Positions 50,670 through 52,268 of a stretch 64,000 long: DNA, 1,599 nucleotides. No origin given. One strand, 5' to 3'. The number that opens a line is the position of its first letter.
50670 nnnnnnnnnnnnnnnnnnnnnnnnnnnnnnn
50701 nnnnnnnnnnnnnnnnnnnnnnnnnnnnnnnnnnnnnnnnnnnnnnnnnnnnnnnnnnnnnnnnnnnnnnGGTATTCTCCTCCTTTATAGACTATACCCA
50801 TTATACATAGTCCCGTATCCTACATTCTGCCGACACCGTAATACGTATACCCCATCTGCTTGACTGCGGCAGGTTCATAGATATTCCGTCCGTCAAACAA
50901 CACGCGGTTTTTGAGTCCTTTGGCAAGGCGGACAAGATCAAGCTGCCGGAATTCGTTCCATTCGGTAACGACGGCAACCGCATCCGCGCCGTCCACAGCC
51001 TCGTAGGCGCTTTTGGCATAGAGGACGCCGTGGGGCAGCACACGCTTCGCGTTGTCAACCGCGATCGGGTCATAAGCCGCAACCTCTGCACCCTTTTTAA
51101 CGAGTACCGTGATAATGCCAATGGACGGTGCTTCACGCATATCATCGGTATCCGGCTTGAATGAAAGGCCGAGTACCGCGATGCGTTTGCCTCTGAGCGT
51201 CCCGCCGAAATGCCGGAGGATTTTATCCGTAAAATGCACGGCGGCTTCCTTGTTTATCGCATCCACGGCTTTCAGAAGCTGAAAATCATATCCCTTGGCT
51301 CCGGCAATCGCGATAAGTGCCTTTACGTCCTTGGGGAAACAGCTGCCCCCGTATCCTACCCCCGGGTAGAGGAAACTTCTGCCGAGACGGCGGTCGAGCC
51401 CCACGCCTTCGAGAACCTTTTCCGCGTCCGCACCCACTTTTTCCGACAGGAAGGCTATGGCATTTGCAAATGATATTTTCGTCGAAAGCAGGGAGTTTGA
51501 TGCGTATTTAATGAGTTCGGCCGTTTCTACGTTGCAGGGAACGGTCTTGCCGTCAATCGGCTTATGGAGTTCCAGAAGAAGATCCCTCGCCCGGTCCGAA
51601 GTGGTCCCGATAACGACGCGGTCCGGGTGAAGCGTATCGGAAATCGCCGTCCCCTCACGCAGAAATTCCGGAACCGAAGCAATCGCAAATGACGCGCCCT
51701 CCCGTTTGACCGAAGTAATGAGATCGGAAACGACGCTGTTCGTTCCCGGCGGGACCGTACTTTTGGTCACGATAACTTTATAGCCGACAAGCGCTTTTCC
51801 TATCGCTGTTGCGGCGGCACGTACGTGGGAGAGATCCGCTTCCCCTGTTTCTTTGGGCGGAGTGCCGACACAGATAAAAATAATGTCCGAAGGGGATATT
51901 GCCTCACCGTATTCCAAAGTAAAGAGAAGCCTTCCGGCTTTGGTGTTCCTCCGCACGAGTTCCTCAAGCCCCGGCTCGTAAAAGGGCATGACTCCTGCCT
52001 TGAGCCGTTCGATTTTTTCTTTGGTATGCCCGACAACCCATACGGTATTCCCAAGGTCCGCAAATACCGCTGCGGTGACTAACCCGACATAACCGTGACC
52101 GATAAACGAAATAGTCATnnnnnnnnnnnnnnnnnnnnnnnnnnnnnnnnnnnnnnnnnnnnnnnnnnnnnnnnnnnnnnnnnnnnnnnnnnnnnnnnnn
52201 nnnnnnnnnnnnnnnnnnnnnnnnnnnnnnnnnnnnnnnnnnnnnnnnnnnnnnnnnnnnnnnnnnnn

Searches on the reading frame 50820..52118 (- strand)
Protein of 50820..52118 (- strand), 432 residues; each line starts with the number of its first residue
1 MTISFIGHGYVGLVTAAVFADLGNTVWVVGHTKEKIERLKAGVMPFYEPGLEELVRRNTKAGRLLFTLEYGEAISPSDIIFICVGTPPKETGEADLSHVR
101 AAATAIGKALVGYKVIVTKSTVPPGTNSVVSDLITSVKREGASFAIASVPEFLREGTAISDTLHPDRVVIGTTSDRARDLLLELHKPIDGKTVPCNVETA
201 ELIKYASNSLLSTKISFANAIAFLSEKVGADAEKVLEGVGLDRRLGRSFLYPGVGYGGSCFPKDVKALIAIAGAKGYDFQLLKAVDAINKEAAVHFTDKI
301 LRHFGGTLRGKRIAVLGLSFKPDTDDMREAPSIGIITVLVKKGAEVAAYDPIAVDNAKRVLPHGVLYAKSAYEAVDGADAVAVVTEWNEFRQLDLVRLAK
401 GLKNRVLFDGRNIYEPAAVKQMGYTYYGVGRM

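Call 9: search_protein_families(library=pfam, proteins=[window:50820-52118:-], max_evalue=0.01)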
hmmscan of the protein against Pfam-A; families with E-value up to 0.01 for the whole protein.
window:50820-52118:- (432 aa): 6 families
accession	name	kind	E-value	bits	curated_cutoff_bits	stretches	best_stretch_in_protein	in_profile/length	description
PF03721.20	UDPG_MGDP_dh_N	-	4.5e-61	206.1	27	1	1-182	1-185/187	UDP-glucose/GDP-mannose dehydrogenase family, NAD binding domain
PF00984.24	UDPG_MGDP_dh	-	3.3e-34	117.3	25.4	1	198-290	1-93/94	UDP-glucose/GDP-mannose dehydrogenase family, central domain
PF03720.21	UDPG_MGDP_dh_C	-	7.5e-34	116.6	30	1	314-416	1-103/103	UDP-glucose/GDP-mannose dehydrogenase family, UDP binding domain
PF03446.21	NAD_binding_2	-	6.4e-05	23.4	21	0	2-86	1-65/161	NAD binding domain of 6-phosphogluconate dehydrogenase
PF03807.23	F420_oxidored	-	0.0017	19.4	21.6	0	2-84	1-67/94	NADP oxidoreductase coenzyme F420-dependent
PF02558.23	ApbA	-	0.0025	17.9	22.2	1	3-102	1-92/150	Ketopantoate reductase PanE/ApbA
